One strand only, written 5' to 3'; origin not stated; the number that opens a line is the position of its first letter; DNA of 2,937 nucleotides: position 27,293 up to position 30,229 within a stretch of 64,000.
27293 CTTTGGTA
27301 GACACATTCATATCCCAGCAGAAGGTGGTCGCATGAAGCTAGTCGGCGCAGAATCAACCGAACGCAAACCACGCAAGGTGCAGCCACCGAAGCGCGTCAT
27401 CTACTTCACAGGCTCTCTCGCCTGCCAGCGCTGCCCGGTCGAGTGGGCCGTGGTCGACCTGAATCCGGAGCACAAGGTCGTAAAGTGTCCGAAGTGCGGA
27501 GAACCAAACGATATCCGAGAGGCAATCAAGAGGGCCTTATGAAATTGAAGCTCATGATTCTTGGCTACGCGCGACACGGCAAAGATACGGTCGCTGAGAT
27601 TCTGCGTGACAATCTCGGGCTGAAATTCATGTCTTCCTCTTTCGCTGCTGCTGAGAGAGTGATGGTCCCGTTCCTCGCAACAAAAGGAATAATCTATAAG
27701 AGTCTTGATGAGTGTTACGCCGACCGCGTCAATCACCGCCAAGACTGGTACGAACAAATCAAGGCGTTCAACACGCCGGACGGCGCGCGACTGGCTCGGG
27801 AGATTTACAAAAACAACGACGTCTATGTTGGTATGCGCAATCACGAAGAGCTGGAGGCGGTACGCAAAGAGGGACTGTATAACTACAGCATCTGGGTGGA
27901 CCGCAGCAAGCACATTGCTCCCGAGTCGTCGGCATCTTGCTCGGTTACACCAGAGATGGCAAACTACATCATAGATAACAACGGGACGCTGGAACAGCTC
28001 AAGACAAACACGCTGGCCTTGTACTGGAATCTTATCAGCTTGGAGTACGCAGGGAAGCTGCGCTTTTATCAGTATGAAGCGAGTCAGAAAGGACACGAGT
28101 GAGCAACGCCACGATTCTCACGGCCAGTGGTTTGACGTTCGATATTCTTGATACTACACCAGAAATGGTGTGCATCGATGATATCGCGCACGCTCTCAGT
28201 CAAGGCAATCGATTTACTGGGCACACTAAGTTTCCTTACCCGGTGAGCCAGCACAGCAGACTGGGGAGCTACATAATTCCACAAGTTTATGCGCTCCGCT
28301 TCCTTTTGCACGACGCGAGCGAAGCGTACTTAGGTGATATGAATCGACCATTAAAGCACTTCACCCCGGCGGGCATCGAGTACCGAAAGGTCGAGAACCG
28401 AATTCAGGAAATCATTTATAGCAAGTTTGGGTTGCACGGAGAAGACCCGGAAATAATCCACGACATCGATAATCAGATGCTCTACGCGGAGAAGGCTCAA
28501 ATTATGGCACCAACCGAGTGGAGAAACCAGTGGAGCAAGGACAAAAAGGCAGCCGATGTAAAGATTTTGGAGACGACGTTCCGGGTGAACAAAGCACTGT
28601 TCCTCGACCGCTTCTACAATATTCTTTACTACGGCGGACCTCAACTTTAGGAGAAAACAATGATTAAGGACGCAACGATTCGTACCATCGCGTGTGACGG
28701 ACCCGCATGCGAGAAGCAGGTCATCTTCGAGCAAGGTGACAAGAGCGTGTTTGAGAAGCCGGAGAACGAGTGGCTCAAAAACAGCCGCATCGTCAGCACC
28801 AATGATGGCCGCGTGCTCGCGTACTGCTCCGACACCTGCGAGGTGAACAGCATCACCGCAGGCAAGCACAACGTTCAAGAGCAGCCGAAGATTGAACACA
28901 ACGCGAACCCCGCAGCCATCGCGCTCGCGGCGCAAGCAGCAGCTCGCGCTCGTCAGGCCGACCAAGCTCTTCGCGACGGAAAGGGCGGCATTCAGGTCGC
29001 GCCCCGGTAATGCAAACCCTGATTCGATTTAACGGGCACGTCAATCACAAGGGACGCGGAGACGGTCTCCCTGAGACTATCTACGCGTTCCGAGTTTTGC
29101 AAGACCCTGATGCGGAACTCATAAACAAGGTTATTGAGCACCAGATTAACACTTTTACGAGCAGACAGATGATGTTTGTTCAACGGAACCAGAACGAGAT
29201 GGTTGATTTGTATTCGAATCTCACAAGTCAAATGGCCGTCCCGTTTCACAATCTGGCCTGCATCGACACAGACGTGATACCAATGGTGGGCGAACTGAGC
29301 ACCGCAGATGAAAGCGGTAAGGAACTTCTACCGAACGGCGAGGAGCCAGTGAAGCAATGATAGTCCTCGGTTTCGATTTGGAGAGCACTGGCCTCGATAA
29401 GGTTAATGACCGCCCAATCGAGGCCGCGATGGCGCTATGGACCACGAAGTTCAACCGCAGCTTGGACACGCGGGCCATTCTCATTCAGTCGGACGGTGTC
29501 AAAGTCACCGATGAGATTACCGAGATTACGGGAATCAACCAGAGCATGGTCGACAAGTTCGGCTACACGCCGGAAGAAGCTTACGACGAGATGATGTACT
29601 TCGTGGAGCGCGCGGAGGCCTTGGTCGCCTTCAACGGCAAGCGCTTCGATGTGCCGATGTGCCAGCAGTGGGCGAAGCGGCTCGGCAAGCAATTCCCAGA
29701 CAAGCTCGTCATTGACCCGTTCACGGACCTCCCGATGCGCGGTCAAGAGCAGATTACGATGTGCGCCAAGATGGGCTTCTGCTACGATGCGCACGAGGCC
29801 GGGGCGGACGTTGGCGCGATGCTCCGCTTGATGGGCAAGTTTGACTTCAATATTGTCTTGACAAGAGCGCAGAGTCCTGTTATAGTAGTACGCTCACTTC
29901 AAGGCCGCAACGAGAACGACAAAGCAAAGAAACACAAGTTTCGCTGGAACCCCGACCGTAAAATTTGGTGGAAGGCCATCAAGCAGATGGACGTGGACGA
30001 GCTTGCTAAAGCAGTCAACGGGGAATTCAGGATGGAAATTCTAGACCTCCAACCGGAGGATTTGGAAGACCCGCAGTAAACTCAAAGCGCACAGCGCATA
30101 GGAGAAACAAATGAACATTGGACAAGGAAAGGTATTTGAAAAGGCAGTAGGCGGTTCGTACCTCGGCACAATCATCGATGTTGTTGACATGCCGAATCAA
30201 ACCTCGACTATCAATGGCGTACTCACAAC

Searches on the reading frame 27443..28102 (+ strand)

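Call 69: search_protein_families(library=pfam, max_evalue=0.1, proteins=[window:27443-28102:+])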
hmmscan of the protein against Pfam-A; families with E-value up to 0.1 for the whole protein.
window:27443-28102:+ (219 aa): 2 families
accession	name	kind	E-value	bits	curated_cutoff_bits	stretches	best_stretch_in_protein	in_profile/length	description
PF21448.3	DNMK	-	0.0002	21.5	27.1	0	37-59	3-25/232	Deoxynucleotide monophosphate kinase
PF18801.6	RapH_N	-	0.042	14.3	27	0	100-123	12-35/62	response regulator aspartate phosphatase H, N terminal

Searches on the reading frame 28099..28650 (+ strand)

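Call 86: search_protein_families(library=pfam, max_evalue=0.001, proteins=[window:28099-28650:+])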
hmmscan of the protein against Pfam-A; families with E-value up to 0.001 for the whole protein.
window:28099-28650:+ (183 aa): 1 family
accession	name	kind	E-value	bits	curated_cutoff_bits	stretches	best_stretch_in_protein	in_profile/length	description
PF12917.13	YfbR-like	-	0.00013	22.1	25.9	1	60-108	53-102/182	5'-deoxynucleotidase YfbR-like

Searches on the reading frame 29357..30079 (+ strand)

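Call 86: search_protein_families(library=pfam, max_evalue=0.001, proteins=[window:29357-30079:+])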
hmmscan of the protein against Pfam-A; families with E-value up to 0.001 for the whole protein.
window:29357-30079:+ (240 aa): 2 families
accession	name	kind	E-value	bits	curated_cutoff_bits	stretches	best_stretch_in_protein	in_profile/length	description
PF00929.31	RNase_T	-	2.4e-14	54.7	24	1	5-153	2-158/164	Exonuclease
PF13482.12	RNase_H_2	-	0.00013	22.4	22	0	62-110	35-82/165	RNase_H superfamily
